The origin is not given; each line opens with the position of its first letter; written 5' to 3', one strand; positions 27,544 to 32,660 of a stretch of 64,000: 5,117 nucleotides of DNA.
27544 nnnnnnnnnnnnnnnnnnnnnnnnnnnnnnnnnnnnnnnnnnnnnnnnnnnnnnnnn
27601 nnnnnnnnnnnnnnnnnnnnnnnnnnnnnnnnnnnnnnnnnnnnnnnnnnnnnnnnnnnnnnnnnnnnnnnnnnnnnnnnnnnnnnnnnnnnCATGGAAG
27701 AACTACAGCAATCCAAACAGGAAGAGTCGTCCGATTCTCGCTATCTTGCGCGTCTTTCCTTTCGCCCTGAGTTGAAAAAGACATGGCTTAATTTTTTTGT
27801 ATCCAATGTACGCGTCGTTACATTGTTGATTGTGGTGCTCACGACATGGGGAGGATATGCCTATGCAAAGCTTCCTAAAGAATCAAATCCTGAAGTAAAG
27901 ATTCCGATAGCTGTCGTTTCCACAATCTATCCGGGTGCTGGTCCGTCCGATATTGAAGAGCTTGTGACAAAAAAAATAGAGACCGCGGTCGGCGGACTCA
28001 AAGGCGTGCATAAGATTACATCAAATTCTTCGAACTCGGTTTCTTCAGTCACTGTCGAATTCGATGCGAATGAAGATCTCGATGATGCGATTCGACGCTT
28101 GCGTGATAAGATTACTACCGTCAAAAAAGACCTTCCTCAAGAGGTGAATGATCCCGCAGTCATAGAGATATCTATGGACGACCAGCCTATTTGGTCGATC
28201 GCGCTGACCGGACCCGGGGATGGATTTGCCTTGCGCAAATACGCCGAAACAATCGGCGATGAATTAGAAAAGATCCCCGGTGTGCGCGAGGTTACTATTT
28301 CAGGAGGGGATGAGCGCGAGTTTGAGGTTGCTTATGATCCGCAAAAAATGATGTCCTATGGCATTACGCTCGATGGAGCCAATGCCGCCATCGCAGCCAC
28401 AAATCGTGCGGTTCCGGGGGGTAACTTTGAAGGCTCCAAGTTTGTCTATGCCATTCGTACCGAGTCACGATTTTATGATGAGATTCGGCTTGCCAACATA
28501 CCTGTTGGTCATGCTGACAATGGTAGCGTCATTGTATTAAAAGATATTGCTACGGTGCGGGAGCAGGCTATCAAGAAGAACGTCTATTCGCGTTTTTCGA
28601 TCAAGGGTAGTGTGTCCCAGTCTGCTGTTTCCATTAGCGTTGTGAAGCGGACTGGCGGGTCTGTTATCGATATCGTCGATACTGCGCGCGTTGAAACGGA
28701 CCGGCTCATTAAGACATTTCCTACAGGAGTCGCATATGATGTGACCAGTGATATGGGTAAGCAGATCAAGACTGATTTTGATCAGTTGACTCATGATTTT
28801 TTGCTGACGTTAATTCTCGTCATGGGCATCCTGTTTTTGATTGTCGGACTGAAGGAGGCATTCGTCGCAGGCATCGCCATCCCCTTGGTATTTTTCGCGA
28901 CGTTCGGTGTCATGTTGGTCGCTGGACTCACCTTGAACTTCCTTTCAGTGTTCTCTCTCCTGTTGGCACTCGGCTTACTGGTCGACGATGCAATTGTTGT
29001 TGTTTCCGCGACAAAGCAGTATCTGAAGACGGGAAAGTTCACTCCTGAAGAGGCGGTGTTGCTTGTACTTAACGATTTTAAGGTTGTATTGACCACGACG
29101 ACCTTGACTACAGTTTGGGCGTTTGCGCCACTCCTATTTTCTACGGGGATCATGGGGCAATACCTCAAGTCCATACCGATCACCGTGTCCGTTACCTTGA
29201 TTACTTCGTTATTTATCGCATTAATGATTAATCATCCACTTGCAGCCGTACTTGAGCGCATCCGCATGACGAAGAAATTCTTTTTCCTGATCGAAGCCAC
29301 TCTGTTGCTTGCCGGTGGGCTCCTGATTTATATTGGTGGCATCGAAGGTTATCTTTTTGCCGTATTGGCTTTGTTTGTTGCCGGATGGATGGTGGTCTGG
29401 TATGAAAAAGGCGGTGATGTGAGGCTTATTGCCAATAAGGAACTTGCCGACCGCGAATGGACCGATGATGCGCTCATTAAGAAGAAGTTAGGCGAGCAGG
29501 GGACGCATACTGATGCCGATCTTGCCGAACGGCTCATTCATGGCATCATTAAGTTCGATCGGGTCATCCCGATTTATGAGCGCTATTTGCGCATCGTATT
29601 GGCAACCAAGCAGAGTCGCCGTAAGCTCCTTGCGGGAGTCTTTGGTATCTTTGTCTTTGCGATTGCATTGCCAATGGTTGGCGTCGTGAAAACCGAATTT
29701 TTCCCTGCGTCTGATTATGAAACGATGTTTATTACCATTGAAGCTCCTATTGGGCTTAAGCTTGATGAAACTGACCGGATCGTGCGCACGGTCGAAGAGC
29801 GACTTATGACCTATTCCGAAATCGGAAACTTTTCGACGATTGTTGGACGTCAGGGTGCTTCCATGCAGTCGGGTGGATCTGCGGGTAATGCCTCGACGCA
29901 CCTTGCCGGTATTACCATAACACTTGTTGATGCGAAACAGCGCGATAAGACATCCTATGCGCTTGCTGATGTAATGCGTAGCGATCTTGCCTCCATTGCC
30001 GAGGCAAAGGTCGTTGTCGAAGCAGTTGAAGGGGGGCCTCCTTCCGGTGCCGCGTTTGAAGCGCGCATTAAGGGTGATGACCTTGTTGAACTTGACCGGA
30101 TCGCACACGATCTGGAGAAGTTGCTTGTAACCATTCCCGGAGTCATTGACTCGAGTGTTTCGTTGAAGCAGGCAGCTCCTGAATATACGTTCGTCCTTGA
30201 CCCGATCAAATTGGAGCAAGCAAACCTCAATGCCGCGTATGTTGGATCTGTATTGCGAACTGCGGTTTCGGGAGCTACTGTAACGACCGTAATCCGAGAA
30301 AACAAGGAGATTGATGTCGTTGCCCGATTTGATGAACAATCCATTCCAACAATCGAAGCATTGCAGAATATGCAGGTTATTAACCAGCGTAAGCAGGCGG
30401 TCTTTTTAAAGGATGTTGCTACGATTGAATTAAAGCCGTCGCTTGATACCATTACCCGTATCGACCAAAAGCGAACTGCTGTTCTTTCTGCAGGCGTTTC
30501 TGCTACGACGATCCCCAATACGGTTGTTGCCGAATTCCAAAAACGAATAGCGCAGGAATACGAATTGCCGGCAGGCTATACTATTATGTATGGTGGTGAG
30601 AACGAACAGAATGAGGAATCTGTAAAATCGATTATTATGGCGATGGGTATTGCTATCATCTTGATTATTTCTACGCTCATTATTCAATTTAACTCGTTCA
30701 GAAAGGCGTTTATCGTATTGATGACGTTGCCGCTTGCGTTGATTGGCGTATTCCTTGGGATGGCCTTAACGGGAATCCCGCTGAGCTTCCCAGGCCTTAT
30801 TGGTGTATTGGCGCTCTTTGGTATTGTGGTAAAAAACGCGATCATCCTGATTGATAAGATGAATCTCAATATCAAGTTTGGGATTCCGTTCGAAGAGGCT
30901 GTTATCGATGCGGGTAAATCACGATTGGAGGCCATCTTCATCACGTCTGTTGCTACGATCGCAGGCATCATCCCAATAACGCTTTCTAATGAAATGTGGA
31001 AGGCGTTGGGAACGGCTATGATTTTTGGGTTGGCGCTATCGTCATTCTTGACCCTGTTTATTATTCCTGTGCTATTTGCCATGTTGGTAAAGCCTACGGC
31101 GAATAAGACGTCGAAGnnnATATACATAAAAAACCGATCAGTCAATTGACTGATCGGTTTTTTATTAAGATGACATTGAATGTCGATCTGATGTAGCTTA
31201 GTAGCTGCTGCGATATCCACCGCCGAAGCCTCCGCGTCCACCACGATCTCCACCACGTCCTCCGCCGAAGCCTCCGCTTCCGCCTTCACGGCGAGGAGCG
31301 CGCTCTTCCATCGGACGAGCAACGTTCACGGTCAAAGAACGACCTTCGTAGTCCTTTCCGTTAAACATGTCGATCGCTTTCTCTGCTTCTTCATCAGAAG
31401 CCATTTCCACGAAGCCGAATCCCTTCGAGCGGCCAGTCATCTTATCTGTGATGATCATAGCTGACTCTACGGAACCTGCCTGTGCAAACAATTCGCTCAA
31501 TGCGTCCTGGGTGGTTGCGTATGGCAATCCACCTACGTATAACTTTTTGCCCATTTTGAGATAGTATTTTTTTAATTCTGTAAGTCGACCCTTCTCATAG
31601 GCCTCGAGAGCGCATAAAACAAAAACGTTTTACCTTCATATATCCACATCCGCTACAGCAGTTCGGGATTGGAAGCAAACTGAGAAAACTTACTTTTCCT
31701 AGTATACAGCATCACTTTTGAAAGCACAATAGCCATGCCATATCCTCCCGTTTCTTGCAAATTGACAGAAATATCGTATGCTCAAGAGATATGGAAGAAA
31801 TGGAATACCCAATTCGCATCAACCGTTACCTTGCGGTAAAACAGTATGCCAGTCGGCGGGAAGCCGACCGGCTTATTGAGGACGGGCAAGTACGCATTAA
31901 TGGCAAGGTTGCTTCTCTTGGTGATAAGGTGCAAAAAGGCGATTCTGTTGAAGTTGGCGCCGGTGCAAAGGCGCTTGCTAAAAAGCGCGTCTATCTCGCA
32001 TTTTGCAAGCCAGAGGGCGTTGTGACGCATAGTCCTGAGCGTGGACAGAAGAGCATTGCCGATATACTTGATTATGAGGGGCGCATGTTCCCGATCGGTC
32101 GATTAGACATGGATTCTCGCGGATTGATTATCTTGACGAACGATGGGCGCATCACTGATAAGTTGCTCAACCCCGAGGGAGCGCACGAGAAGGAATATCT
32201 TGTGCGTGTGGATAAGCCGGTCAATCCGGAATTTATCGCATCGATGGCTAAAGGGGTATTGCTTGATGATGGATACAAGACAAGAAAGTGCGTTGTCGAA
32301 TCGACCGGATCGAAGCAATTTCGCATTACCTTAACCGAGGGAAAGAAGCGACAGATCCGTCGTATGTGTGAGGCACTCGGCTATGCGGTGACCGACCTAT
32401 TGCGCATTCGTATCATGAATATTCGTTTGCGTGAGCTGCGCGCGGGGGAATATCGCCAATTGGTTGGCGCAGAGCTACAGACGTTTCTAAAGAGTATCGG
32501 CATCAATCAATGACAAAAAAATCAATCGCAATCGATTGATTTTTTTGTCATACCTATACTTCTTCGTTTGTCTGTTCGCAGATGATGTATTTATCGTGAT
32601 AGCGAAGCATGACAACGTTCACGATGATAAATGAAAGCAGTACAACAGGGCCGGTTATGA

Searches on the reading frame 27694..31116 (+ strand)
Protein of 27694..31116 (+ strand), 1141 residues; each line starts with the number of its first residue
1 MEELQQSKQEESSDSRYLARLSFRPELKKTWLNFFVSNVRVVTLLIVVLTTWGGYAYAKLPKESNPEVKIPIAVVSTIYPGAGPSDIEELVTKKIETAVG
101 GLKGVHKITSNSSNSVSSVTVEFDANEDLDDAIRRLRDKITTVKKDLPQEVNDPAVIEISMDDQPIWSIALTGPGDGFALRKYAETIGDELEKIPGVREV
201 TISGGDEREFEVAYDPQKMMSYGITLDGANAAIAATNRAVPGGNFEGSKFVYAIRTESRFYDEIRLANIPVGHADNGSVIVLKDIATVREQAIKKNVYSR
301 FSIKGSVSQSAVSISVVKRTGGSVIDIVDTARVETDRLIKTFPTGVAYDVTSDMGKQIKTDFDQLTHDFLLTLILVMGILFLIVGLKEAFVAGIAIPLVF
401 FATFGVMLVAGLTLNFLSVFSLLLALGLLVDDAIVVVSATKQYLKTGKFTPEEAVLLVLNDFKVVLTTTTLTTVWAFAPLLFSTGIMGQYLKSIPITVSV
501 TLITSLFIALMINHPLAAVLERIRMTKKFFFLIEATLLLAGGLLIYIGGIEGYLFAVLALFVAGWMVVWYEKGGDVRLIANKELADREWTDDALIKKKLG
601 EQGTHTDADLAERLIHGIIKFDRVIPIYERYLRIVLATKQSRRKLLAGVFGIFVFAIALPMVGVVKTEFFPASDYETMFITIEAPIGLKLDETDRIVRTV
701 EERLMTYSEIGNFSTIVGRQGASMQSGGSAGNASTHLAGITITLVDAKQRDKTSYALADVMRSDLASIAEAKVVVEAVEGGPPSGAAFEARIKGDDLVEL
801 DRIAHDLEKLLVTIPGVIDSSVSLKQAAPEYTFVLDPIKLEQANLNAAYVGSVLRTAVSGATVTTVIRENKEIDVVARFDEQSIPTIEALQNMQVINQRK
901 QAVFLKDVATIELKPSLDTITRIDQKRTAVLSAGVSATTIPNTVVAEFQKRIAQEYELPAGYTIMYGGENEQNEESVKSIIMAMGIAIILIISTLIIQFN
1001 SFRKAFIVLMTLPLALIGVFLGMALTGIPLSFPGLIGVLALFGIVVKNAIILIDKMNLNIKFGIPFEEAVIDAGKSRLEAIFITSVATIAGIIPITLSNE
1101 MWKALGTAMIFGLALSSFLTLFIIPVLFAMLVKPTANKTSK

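Call 60: search_protein_families(library=pfam, proteins=[window:27694-31116:+], max_evalue=0.001)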
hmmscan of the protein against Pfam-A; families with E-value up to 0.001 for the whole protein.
window:27694-31116:+ (1141 aa): 3 families
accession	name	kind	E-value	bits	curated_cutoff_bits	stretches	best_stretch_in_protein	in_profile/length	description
PF00873.25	ACR_tran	-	4e-183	611.2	28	2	33-528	3-497/1021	AcrB/AcrD/AcrF family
PF02355.23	SecD_SecF_C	-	4.2e-09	36.5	20.5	1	975-1131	28-186/189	Protein export membrane protein SecD/SecF, C-terminal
PF00403.32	HMA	-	4.7e-07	30.5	24.8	0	93-134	14-57/62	Heavy-metal-associated domain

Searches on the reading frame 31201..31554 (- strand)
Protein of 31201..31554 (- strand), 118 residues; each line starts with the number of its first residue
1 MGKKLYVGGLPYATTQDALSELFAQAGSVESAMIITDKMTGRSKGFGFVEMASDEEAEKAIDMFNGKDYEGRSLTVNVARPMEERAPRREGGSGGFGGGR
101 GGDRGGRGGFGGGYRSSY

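Call 60: search_protein_families(library=pfam, proteins=[window:31201-31554:-], max_evalue=0.001)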
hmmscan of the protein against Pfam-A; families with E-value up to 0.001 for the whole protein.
window:31201-31554:- (118 aa): 1 family
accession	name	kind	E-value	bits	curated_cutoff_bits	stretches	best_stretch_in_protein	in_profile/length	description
PF00076.28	RRM_1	-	3.4e-24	85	20.7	1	5-74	1-69/70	RNA recognition motif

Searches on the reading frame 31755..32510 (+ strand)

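Call 61: search_protein_families(library=pfam, proteins=[window:31755-32510:+], max_evalue=0.001)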
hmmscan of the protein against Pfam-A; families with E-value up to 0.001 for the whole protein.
window:31755-32510:+ (252 aa): 2 families
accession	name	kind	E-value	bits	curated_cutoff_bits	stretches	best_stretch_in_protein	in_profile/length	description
PF00849.27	PseudoU_synth_2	-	4.9e-19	69.5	26.8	1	80-207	2-152/152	RNA pseudouridylate synthase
PF01479.30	S4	-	2.3e-10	40.5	22.8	1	21-65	2-48/48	S4 domain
